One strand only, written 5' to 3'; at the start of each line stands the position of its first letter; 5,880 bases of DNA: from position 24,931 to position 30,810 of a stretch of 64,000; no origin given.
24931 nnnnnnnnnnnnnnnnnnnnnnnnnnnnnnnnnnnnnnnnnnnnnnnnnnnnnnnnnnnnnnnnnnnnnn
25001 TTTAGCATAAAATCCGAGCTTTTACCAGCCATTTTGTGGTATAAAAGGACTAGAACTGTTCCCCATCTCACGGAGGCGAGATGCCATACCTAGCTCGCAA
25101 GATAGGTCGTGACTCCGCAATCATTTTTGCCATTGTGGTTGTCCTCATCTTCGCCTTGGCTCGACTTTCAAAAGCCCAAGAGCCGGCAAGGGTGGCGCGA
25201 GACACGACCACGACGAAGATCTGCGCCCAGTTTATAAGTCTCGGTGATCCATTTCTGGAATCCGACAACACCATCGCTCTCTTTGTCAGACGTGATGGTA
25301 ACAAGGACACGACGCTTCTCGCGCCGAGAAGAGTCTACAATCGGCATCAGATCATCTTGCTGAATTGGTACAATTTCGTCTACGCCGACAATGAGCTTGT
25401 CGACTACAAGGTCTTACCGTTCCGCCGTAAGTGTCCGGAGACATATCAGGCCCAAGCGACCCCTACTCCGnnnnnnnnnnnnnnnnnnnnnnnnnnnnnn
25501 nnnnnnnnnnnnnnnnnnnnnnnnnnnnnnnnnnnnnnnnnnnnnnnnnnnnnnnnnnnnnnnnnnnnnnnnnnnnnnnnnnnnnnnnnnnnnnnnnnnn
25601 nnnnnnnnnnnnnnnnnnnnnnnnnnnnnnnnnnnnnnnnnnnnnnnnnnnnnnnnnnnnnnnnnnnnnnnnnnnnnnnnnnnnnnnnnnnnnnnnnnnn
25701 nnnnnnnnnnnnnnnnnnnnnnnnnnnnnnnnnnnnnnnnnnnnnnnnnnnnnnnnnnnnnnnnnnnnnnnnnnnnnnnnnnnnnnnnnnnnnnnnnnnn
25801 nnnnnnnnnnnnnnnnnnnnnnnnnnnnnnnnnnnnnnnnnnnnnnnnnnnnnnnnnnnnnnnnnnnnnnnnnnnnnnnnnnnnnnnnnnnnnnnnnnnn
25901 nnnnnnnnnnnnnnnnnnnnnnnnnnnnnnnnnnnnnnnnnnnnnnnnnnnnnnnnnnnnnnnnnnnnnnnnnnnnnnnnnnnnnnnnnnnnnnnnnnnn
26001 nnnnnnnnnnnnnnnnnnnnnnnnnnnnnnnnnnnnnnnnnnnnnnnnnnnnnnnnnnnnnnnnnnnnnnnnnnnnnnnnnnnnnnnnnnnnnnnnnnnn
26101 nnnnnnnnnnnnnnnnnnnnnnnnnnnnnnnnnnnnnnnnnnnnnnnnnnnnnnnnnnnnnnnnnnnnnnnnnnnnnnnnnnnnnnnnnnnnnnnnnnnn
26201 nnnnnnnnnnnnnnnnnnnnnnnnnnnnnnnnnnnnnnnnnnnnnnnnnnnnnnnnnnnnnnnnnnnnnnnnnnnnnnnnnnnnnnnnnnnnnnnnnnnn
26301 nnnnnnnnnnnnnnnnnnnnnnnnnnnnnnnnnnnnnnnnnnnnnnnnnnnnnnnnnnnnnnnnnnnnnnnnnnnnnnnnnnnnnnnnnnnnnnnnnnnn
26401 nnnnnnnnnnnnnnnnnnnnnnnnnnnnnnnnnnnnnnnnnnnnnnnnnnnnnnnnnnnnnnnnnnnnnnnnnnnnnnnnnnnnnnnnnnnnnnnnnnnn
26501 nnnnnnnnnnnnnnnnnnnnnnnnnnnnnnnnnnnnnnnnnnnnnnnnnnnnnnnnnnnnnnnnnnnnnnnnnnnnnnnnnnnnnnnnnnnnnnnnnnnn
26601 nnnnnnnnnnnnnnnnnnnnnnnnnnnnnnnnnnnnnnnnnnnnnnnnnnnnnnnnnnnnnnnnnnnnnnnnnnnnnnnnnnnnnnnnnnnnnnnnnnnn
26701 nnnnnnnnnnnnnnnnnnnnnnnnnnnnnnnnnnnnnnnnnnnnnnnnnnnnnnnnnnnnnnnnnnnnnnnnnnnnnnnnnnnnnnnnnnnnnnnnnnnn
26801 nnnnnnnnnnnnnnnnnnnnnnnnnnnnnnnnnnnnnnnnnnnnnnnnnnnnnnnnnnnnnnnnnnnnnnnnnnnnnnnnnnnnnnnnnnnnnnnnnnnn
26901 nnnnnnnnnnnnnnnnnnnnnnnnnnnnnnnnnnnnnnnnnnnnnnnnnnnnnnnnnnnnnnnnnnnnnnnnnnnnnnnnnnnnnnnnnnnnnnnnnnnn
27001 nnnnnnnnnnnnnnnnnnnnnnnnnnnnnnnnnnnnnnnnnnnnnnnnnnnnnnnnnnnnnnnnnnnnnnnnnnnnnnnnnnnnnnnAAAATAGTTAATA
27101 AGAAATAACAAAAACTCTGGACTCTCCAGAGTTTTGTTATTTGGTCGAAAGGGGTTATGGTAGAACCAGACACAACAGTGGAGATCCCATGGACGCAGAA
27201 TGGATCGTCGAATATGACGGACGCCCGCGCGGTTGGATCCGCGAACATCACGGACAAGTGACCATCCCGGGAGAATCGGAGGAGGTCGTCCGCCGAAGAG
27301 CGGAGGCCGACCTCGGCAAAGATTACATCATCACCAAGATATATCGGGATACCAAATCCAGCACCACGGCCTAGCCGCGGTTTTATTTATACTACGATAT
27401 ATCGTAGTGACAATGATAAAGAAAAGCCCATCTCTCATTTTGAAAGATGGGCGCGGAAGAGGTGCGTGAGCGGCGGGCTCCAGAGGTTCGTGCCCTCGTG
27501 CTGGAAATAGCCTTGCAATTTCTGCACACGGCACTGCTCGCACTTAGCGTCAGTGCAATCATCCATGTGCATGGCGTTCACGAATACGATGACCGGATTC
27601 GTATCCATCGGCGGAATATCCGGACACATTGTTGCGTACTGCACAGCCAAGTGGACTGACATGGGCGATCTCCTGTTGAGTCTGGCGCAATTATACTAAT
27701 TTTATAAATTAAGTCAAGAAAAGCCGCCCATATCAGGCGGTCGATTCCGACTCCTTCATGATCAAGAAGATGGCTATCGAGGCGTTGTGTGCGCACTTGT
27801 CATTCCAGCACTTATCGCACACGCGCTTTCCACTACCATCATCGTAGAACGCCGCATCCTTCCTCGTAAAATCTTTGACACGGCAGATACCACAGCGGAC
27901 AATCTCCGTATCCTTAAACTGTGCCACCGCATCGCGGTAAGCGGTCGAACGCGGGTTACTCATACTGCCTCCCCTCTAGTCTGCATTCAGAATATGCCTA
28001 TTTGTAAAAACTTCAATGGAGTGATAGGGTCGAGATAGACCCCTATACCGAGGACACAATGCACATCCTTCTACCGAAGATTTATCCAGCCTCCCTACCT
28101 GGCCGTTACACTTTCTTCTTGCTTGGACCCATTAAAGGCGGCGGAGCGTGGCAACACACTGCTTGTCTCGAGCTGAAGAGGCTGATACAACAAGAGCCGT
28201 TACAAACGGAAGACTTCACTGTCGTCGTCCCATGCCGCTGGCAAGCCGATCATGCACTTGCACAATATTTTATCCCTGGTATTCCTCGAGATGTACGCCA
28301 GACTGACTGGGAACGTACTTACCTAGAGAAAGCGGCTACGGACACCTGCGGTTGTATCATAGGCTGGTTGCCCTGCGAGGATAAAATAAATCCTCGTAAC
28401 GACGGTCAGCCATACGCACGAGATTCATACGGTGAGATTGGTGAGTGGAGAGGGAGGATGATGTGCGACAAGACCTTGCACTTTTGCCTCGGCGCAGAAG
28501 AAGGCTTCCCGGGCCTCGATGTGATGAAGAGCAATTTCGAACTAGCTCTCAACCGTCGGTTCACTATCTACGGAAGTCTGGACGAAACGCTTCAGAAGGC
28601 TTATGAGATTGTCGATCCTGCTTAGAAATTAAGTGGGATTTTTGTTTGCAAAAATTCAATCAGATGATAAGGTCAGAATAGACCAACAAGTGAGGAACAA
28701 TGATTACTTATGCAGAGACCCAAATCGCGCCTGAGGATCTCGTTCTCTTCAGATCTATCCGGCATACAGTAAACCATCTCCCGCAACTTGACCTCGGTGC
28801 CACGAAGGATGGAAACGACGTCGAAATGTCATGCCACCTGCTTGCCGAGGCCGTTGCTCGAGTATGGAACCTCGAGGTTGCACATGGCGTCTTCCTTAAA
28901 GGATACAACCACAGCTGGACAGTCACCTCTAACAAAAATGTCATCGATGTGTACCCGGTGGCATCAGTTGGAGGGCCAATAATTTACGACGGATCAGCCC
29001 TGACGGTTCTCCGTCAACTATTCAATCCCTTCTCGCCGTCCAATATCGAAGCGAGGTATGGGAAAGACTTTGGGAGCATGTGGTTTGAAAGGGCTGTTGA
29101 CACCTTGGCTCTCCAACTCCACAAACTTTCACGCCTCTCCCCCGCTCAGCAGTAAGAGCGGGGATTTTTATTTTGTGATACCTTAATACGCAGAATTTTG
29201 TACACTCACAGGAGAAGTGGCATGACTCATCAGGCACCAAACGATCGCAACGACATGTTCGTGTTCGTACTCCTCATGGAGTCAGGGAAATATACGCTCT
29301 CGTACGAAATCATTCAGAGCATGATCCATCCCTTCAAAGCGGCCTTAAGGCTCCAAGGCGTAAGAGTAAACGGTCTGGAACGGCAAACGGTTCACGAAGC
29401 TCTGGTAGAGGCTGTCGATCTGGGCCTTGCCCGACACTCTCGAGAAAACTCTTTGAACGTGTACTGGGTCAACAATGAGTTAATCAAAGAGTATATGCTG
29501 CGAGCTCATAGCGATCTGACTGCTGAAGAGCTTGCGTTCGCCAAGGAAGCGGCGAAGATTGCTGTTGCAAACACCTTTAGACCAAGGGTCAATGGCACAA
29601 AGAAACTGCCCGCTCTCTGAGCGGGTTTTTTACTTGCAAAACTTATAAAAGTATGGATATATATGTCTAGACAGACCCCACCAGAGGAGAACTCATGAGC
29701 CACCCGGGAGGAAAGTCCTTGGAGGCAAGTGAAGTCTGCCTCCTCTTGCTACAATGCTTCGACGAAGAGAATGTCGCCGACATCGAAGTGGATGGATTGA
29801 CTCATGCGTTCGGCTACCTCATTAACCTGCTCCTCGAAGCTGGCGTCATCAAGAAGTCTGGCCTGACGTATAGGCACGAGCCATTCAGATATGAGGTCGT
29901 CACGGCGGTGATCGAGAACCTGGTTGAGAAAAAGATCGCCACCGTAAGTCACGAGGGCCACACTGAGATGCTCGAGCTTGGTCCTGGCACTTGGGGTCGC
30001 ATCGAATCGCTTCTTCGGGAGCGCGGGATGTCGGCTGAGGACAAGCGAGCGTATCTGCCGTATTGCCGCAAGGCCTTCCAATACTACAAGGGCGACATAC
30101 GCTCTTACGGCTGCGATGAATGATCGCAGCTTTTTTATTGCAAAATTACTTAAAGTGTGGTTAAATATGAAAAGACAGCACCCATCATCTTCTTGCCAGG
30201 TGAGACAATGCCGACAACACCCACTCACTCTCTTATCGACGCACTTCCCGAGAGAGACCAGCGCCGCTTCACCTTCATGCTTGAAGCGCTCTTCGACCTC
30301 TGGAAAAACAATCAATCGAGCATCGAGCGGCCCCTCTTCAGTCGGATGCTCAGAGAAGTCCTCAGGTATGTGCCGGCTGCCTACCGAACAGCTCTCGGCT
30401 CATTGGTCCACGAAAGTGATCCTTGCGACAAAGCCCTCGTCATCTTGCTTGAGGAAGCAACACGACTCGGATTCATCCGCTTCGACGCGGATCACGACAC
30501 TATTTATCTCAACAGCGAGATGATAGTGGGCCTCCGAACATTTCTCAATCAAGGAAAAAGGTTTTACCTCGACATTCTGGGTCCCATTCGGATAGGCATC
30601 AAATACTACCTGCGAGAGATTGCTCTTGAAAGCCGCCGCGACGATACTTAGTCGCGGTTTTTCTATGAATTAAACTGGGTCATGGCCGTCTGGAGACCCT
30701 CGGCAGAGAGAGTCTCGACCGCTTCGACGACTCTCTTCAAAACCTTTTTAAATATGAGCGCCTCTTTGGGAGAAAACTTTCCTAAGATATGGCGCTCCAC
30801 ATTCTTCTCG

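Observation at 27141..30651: Array of small single-gene cassettes each with its own sigma70-like promoter, RBS and terminator, sharing a conserved leader motif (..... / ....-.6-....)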

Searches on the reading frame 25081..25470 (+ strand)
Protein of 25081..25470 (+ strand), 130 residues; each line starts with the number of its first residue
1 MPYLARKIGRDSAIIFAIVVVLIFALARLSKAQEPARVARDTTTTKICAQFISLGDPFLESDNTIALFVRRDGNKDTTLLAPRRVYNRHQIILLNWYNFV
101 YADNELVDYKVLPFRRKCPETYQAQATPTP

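Call 60: search_protein_families(library=padloc, max_evalue=1, proteins=[window:25081-25470:+])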
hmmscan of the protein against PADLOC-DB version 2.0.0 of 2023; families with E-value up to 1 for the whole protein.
window:25081-25470:+ (130 aa): 0 families

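Call 61: search_protein_families(library=ncbifam, max_evalue=1, proteins=[window:25081-25470:+])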
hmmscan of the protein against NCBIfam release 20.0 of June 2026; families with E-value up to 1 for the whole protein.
window:25081-25470:+ (130 aa): 3 families
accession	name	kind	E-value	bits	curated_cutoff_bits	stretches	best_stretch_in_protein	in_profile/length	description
NF004062.0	PRK05576.1-5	equivalog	0.15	11.4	194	1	14-61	52-98/219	cobalt-factor II C(20)-methyltransferase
NF007546.0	PRK10161.1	equivalog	0.16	11.5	471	1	81-116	169-204/229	phosphate response regulator transcription factor PhoB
TIGR02154.1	PhoB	equivalog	0.18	11.1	296.2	1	80-119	168-207/226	phosphate regulon transcriptional regulator PhoB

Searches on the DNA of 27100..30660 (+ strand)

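Call 86: search_dna_similar(query=window:27100-30660:+, collection=phages, mode=distant, max_rows=5)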
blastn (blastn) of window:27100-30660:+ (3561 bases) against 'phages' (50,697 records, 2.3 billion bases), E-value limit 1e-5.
No match.

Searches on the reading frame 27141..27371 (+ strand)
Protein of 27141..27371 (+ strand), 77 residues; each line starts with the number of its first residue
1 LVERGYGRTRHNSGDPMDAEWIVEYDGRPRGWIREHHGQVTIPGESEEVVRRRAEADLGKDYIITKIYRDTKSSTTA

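Call 7: search_protein_families(library=pfam, max_evalue=1, proteins=[window:27141-27371:+])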
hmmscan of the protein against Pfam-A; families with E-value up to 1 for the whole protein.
window:27141-27371:+ (77 aa): 0 families

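Call 8: search_protein_families(library=phrogs, max_evalue=1, proteins=[window:27141-27371:+])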
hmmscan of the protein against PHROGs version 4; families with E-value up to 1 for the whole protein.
window:27141-27371:+ (77 aa): 0 families

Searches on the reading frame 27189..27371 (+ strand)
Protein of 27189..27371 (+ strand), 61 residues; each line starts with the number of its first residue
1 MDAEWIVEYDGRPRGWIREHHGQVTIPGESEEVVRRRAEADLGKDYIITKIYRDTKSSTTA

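Call 60: search_protein_families(library=padloc, max_evalue=1, proteins=[window:27189-27371:+])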
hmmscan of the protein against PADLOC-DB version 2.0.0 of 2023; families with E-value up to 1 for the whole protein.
window:27189-27371:+ (61 aa): 0 families

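Call 61: search_protein_families(library=ncbifam, max_evalue=1, proteins=[window:27189-27371:+])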
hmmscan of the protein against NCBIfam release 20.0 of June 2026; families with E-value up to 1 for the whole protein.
window:27189-27371:+ (61 aa): 0 families

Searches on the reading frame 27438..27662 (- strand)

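Call 7: search_protein_families(library=pfam, max_evalue=1, proteins=[window:27438-27662:-])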
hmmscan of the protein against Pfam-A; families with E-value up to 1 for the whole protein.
window:27438-27662:- (75 aa): 0 families

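Call 8: search_protein_families(library=phrogs, max_evalue=1, proteins=[window:27438-27662:-])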
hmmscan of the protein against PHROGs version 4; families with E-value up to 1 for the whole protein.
window:27438-27662:- (75 aa): 0 families

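Call 60: search_protein_families(library=padloc, max_evalue=1, proteins=[window:27438-27662:-])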
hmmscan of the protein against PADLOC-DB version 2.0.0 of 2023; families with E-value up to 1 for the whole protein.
window:27438-27662:- (75 aa): 1 family
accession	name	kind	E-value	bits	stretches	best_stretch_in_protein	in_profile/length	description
PDLC04350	PDC-M03B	-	0.041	11.2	1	16-50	230-264/280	-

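Call 61: search_protein_families(library=ncbifam, max_evalue=1, proteins=[window:27438-27662:-])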
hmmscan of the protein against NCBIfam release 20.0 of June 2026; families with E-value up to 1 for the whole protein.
window:27438-27662:- (75 aa): 0 families

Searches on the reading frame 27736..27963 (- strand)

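Call 7: search_protein_families(library=pfam, max_evalue=1, proteins=[window:27736-27963:-])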
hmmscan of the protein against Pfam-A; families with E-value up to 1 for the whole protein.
window:27736-27963:- (76 aa): 1 family
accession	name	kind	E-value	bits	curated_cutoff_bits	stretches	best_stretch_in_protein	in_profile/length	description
PF11781.13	Zn_ribbon_RRN7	-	0.19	11.9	27.1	0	38-52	14-27/32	Zinc-finger of RNA-polymerase I-specific TFIIB, Rrn7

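Call 8: search_protein_families(library=phrogs, max_evalue=1, proteins=[window:27736-27963:-])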
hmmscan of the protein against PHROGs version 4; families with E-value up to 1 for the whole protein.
window:27736-27963:- (76 aa): 0 families

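Call 60: search_protein_families(library=padloc, max_evalue=1, proteins=[window:27736-27963:-])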
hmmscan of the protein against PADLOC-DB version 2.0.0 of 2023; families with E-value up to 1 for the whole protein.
window:27736-27963:- (76 aa): 0 families

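Call 61: search_protein_families(library=ncbifam, max_evalue=1, proteins=[window:27736-27963:-])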
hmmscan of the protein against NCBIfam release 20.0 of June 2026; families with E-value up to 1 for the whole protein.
window:27736-27963:- (76 aa): 0 families
